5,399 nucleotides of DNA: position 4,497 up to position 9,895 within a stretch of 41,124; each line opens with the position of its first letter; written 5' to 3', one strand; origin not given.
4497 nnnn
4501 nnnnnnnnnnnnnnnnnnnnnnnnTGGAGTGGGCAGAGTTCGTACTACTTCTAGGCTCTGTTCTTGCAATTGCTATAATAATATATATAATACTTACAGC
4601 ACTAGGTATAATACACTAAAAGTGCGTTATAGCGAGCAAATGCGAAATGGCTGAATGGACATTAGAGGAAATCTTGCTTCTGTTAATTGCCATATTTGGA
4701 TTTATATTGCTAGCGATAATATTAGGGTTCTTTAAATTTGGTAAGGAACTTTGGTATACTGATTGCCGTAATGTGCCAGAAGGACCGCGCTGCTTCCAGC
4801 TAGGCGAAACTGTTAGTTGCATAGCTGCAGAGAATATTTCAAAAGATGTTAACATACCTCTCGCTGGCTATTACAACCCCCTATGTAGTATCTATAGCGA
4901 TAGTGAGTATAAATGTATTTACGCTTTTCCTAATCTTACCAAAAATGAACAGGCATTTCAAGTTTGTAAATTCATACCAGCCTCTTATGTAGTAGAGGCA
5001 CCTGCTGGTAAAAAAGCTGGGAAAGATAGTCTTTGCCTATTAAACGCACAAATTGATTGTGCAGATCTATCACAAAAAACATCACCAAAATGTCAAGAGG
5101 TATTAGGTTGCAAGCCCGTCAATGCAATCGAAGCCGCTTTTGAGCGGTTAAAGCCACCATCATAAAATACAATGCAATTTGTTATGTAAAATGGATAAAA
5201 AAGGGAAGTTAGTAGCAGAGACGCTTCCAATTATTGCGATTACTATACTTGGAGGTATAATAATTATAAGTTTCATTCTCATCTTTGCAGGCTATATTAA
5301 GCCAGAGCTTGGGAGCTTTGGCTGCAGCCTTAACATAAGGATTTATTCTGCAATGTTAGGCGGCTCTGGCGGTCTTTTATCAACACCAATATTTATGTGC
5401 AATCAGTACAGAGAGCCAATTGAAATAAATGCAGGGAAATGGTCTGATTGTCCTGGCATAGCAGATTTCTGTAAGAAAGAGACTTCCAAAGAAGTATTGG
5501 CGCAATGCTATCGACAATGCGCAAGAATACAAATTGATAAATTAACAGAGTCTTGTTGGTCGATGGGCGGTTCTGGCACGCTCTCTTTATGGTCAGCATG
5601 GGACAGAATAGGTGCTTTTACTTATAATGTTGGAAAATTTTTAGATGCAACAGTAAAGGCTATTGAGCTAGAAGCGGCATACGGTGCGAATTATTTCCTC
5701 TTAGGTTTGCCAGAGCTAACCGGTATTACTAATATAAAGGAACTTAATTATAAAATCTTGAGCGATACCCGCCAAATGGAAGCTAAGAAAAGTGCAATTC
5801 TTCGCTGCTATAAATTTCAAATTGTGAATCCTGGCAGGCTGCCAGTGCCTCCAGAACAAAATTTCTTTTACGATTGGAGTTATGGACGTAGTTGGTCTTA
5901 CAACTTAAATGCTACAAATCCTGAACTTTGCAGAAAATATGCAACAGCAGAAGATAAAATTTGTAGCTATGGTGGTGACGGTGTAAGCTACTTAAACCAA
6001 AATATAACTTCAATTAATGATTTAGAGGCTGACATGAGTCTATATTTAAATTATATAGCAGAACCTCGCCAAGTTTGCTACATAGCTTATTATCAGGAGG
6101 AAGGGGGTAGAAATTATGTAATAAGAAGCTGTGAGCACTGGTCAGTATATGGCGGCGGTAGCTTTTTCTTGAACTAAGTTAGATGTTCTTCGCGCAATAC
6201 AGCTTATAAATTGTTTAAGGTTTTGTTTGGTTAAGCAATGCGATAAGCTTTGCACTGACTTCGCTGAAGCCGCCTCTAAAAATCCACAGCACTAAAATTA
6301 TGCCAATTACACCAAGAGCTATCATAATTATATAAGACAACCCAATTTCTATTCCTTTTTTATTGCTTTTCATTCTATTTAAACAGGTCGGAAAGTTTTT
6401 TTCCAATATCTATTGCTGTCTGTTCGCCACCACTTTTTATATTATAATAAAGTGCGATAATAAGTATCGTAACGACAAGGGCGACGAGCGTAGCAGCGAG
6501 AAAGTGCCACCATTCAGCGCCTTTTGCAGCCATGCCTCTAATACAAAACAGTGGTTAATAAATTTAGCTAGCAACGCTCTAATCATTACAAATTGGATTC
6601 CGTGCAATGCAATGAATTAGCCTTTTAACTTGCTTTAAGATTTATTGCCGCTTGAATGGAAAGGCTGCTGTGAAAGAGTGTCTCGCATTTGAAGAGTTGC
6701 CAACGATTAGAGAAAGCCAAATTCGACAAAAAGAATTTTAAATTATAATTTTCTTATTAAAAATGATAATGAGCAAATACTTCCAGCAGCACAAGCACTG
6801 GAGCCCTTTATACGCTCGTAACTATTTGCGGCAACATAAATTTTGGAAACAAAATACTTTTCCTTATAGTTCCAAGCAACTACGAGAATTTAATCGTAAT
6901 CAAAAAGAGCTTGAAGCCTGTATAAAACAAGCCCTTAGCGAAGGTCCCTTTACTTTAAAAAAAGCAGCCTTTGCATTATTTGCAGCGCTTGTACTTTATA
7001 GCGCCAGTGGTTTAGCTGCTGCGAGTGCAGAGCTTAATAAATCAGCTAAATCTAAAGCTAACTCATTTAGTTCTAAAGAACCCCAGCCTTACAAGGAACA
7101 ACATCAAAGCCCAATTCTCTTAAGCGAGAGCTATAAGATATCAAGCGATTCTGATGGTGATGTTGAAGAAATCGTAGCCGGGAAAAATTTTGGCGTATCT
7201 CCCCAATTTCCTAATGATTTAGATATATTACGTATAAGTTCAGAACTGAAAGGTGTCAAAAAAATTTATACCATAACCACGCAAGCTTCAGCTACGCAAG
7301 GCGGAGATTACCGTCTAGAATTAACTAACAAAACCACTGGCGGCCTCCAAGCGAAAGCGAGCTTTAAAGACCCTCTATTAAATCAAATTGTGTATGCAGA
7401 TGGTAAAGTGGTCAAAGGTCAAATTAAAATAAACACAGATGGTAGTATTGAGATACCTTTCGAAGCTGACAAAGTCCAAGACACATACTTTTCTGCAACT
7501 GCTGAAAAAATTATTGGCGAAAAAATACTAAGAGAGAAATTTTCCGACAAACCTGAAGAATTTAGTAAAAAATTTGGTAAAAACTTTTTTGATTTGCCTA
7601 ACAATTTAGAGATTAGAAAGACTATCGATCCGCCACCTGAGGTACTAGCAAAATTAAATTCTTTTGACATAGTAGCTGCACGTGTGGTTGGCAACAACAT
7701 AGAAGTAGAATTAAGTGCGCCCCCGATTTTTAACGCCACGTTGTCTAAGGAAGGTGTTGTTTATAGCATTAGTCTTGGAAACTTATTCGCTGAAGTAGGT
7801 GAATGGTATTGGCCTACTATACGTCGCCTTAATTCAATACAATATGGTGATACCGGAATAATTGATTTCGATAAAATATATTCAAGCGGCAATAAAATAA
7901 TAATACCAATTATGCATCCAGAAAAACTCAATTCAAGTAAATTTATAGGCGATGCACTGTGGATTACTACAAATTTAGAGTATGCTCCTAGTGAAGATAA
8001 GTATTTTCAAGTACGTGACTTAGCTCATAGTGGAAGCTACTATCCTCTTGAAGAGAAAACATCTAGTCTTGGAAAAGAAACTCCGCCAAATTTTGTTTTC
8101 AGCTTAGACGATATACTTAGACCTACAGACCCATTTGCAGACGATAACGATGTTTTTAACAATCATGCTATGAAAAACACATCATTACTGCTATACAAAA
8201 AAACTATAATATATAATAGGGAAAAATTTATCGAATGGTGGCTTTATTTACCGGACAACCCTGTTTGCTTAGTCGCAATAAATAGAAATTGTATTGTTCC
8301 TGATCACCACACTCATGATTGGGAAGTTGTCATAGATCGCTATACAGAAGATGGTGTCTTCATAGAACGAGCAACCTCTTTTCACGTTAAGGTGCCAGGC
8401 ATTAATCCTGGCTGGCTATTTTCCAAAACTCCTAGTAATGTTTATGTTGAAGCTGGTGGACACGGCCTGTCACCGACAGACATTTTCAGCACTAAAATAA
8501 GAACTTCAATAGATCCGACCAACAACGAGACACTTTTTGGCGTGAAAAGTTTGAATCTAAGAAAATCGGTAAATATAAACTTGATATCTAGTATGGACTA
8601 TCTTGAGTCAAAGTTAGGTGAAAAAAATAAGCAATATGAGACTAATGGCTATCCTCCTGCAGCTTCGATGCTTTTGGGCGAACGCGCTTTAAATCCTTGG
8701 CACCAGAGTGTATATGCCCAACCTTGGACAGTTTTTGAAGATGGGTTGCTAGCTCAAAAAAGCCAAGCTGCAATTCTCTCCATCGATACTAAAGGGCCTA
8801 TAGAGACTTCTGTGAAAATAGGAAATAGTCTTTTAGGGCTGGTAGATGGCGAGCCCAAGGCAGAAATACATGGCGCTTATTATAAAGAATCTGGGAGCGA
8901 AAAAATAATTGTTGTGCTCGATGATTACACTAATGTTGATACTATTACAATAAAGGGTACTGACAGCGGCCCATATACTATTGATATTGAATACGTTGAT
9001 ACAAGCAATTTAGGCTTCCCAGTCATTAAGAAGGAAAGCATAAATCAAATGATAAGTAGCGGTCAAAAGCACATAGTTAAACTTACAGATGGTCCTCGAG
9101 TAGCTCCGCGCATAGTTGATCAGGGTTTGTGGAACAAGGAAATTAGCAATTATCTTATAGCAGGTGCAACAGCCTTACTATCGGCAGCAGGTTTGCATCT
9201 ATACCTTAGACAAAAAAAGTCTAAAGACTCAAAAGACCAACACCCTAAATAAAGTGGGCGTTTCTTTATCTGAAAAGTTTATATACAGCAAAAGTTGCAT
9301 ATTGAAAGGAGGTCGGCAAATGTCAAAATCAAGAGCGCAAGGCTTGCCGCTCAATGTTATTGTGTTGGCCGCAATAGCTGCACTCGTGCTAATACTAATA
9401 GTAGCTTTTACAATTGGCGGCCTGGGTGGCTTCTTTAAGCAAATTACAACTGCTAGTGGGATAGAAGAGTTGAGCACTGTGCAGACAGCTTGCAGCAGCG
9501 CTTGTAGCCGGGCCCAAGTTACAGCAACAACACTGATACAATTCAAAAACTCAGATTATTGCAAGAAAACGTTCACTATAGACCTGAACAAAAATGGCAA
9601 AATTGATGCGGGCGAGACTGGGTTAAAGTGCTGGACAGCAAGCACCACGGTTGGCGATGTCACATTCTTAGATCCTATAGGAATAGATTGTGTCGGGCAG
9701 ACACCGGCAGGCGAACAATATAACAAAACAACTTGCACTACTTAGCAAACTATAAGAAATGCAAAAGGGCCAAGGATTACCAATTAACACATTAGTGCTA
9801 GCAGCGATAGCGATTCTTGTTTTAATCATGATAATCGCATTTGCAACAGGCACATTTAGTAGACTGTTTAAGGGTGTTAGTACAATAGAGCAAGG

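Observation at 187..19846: A ~19.7-kb type IV filament super-locus: one ATPase, one platform and ~18 prepilin-like or N-anchored secreted proteins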

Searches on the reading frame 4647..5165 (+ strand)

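Call 4: search_protein_families(library=pfam, max_evalue=0.1, proteins=[window:4647-5165:+])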
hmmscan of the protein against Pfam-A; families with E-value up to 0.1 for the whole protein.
window:4647-5165:+ (172 aa): 1 family
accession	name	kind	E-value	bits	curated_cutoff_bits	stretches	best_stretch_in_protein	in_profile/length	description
PF07803.16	GSG-1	-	0.078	13.3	27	0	20-63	12-53/109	GSG1-like protein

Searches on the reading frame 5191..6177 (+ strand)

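Call 4: search_protein_families(library=pfam, max_evalue=0.1, proteins=[window:5191-6177:+])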
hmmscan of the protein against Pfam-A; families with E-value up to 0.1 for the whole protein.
window:5191-6177:+ (328 aa): 1 family
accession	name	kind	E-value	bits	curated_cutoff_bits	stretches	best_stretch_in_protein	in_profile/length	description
PF17064.11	QVR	-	0.0044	18.4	27.3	0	76-126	17-69/86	Quiver family u-PAR/Ly-6-like domain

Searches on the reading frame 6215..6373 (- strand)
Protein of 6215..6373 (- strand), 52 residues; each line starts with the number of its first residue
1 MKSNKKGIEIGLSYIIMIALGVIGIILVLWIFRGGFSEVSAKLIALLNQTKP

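Call 32: search_protein_families(library=ncbifam, max_evalue=0.01, proteins=[window:6215-6373:-])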
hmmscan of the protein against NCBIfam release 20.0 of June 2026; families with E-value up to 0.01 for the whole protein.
window:6215-6373:- (52 aa): 1 family
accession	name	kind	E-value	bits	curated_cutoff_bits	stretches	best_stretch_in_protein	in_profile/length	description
NF003007.0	PRK03818.1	equivalog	0.0031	16.1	449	1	8-37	154-183/553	putative transporter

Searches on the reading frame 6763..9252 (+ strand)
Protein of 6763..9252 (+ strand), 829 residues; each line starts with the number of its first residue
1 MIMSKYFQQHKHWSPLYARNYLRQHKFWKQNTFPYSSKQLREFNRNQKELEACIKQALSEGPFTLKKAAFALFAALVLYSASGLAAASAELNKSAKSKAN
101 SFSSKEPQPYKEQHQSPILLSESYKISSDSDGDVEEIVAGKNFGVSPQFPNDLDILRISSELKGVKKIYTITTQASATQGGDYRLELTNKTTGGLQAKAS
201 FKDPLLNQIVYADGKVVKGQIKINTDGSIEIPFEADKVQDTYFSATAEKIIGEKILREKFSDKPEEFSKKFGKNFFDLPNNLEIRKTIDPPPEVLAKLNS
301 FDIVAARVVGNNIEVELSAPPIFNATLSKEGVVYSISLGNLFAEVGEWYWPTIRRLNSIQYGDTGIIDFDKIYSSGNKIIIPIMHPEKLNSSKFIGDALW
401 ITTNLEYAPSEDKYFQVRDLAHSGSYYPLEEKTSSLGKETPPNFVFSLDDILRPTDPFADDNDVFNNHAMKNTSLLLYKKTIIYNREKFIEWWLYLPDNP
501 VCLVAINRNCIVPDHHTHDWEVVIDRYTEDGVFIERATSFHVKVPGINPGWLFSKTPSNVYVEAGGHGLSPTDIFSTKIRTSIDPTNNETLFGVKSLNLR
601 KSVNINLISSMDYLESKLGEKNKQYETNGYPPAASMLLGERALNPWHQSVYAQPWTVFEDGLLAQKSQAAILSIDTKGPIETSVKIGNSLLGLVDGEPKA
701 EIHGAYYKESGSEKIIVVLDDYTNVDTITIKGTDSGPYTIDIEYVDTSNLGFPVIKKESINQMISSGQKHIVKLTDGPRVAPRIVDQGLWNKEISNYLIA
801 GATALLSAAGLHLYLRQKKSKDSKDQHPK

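Call 4: search_protein_families(library=pfam, max_evalue=0.1, proteins=[window:6763-9252:+])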
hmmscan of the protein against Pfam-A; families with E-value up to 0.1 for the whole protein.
window:6763-9252:+ (829 aa): 0 families

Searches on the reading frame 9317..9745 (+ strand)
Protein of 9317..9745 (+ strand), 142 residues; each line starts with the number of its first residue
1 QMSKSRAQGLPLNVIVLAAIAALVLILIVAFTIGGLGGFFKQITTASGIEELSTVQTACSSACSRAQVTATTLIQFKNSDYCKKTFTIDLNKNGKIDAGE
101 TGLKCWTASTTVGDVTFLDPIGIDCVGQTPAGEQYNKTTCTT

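Call 4: search_protein_families(library=pfam, max_evalue=0.1, proteins=[window:9317-9745:+])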
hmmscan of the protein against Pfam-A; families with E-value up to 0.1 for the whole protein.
window:9317-9745:+ (142 aa): 3 families
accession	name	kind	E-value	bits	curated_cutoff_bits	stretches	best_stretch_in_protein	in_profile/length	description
PF03137.26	OATP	-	0.0094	14.7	25.8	1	16-109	369-459/545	Organic Anion Transporter Polypeptide (OATP) family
PF13202.12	EF-hand_5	-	0.044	13.7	25.9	1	88-100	8-20/25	EF hand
PF06308.16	ErmC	-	0.099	13.5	25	0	69-84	16-31/31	23S rRNA methylastransferase leader peptide (ErmCL)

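Call 32: search_protein_families(library=ncbifam, max_evalue=0.01, proteins=[window:9317-9745:+])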
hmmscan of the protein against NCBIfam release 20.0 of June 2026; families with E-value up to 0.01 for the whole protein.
window:9317-9745:+ (142 aa): 0 families

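Call 50: find_homologous_proteins(query=window:9317-9745:+, max_evalue=0.001)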
Query window:9317-9745:+ (142 aa): 21 proteins with E <= 0.001 among 143 candidates.
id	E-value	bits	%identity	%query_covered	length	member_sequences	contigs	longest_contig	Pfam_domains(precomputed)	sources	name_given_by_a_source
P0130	4.8e-85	300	100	99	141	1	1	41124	-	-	-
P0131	1.2e-46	176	68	85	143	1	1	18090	-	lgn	-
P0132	1.7e-44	169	60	97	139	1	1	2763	-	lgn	-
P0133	2.5e-43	165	65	85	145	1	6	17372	-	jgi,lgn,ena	-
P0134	2.1e-41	159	59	99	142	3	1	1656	-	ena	-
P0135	2.6e-39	152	62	89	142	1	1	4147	-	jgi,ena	-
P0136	2.9e-38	149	66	78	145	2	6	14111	-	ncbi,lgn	-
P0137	1.3e-37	147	61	80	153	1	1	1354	-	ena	-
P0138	2.0e-37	146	68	75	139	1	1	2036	-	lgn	-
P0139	1.5e-36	143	65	77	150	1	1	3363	-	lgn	-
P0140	7.3e-36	141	61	79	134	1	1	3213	-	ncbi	-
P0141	2.0e-32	130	54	97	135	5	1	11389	-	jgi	-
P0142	2.2e-32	130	56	96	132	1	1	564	-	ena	-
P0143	1.8e-31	127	61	74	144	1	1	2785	-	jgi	-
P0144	8.0e-30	122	67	67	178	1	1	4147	-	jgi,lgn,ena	-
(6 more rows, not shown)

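Call 61: predict_structure(alignment_id=A3)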
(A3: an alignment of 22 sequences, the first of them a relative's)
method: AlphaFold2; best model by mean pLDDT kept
length: 141 residues; sequences in the alignment: 22
mean_pLDDT: 85.4   pTM: 0.60
mean pLDDT of the five models: 85.4, 83.2, 82.5, 82.2, 81.8
residues with pLDDT >= 90: 96; 70-90: 20; 50-70: 20; < 50: 5
segments of 3 or more residues with pLDDT < 50: none
pLDDT, mean of each block of 10 residues (from residue 1): 58 89 91 61 59 93 94 94 93 91 94 94 94 92 79
secondary structure, 60 per line:
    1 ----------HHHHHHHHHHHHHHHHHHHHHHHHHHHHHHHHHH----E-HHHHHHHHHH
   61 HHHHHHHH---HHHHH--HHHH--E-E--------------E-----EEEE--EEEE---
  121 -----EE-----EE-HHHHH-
elements in order: H11-44 H51-68 H72-76 H79-82 E108-111 E114-117 H136-140

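Call 64: fold_search(model_id=the predicted structure, library=pdb)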
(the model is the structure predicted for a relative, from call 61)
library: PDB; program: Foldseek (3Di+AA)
matches with E <= 10: 2; with E <= 0.001: 0
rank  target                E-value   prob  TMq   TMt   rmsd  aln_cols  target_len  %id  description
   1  8cvm_t                8.0e+00  0.03  0.10  0.13   6.3        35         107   14  Cutibacterium acnes 50S ribosomal subunit with P-site tRNA and Sarecycline bound in the local refined map (released 2023-03-15)
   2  3em0_B                9.7e+00  0.02  0.10  0.11  12.5        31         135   16  Crystal structure of Zebrafish Ileal Bile Acid-Bindin Protein complexed with cholic acid (crystal form B). (released 2009-01-13)
